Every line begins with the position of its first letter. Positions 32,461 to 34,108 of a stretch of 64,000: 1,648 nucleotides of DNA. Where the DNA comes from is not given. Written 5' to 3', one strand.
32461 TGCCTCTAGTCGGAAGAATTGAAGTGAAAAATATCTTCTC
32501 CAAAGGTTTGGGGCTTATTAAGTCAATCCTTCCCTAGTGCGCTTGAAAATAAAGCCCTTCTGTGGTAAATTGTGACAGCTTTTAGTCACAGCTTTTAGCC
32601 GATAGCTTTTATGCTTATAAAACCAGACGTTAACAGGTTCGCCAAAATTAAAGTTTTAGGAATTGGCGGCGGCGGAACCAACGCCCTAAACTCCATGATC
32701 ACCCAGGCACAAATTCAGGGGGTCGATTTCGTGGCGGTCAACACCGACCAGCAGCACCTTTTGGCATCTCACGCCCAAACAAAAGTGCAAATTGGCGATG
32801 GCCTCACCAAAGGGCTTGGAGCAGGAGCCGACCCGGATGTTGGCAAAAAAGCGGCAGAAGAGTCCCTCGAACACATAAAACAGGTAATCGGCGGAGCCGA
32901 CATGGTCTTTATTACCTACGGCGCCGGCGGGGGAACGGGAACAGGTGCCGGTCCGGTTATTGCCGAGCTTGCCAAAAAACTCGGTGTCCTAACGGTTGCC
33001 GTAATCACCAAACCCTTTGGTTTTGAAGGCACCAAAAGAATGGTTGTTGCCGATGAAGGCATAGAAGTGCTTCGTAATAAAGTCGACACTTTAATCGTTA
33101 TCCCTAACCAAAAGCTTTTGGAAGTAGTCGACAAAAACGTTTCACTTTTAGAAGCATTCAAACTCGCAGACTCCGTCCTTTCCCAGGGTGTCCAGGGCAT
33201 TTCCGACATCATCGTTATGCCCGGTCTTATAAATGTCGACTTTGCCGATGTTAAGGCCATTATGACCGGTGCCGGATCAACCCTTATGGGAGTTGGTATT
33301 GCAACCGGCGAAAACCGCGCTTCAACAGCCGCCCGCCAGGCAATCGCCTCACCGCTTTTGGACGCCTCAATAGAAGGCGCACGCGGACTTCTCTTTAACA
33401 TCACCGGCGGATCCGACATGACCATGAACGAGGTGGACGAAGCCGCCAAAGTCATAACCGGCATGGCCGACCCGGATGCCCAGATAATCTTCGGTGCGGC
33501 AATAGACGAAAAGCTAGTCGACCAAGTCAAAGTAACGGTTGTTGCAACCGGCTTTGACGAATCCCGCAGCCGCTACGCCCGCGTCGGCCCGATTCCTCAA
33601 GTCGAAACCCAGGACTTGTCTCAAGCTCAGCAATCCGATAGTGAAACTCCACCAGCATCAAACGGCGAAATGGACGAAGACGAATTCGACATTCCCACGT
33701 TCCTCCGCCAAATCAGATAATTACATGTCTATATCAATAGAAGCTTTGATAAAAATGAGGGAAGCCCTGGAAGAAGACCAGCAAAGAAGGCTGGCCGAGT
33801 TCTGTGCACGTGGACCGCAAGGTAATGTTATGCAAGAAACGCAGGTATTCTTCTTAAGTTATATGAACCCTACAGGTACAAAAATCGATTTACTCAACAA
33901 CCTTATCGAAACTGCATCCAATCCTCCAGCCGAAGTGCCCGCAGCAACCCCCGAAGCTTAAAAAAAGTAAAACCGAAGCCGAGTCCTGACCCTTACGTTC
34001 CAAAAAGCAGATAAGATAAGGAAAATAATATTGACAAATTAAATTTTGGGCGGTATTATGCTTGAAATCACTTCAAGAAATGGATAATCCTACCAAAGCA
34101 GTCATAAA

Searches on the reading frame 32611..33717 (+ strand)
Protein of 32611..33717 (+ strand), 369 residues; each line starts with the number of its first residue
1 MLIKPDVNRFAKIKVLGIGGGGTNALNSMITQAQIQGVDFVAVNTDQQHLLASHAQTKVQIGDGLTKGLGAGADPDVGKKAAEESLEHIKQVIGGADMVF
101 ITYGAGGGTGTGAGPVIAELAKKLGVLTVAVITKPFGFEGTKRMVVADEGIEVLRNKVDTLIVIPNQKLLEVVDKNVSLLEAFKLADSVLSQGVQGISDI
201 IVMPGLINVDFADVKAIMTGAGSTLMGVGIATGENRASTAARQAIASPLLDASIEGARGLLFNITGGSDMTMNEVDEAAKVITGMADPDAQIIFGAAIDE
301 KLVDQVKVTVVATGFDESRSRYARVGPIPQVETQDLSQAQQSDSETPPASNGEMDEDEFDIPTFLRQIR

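Call 53: find_encoding_contigs(protein=window:32611-33717:+, flank=5000, max_places=10)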
Protein window:32611-33717:+ (369 aa): 6 contigs read that carry it; 5 places shown.
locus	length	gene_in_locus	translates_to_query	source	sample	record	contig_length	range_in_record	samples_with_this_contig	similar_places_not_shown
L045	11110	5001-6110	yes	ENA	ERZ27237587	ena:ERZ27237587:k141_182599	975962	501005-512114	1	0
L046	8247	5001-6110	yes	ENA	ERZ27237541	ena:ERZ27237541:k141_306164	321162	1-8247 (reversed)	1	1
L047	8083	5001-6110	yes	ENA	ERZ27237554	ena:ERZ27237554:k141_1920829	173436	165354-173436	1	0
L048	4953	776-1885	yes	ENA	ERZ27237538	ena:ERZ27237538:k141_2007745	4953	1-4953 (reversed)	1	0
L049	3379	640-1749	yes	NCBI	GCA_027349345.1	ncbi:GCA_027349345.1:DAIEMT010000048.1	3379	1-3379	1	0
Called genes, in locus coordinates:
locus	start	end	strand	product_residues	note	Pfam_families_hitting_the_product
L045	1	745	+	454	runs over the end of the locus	PF21799:MurD-like_N (weak), PF08245:Mur_ligase_M, PF02875:Mur_ligase_C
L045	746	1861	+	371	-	PF01098:FTSW_RODA_SPOVE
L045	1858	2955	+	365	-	PF03033:Glyco_transf_28, PF04101:Glyco_tran_28_C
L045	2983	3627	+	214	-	PF08478:POTRA_1 (faint)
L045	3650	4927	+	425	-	PF11104:PilM_2 (faint), PF14450:FtsA (weak), PF02491:SHS2_FTSA, PF06723:MreB_Mbl (weak), PF14450:FtsA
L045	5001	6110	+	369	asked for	PF00091:Tubulin, PF12327:FtsZ_C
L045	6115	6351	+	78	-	-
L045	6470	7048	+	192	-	-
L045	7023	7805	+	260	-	PF09509:Hypoth_Ymh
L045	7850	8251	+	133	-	PF01042:Ribonuc_L-PSP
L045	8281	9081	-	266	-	-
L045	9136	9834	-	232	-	-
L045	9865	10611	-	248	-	-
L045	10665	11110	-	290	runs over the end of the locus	PF00892:EamA, PF03151:TPT (weak)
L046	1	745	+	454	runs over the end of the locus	PF21799:MurD-like_N (weak), PF08245:Mur_ligase_M, PF02875:Mur_ligase_C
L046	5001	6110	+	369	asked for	PF00091:Tubulin, PF12327:FtsZ_C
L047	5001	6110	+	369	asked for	PF00091:Tubulin, PF12327:FtsZ_C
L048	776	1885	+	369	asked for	PF00091:Tubulin, PF12327:FtsZ_C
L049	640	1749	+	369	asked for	PF00091:Tubulin, PF12327:FtsZ_C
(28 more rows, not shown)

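Call 55: find_related_loci(query=window:32611-33717:+, collection=metagenome_contigs, flank=5000)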
Query window:32611-33717:+ (369 aa) in metagenome_contigs; peptide patterns used: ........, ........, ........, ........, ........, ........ (x = any residue, [..] = any of these).
600 stretches matched a pattern (row limit reached: there are more); 592 encode a relative of the query (tblastn E <= 1e-3); the best 80 are kept; 80 distinct loci.
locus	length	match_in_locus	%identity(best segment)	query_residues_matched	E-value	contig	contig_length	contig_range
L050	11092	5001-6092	89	1-369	0e+0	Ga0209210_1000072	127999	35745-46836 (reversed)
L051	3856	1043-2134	83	1-369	0e+0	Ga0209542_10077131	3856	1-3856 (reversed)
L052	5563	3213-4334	82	1-369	0e+0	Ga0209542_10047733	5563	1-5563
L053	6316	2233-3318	84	1-369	0e+0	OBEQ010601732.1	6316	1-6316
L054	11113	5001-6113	64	1-367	2e-139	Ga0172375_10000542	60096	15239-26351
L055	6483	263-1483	57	2-367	4e-139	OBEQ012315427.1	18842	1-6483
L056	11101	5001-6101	65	1-367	7e-139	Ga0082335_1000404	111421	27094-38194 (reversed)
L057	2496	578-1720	60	2-367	3e-145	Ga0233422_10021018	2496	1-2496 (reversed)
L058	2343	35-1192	62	2-367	5e-143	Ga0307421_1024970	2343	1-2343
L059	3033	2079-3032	66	1-318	1e-137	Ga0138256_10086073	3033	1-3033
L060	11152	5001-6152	60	2-369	4e-129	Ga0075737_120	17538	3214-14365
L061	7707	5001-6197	57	2-367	7e-126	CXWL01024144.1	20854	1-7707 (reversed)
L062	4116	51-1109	62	24-369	7e-124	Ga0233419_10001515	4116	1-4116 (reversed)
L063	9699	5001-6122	57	3-367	2e-120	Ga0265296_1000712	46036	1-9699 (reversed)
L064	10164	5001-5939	64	3-316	1e-119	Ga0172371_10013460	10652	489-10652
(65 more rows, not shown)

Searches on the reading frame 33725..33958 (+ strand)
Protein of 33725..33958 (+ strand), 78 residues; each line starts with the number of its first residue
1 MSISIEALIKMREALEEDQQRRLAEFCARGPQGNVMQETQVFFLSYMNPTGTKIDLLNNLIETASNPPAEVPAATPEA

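Call 54: find_related_loci(query=window:33725-33958:+, collection=metagenome_contigs, flank=6000)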
Query window:33725-33958:+ (78 aa) in metagenome_contigs; peptide patterns used: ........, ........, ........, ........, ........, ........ (x = any residue, [..] = any of these).
600 stretches matched a pattern, but none encodes a relative of the query by tblastn (E <= 1e-3).
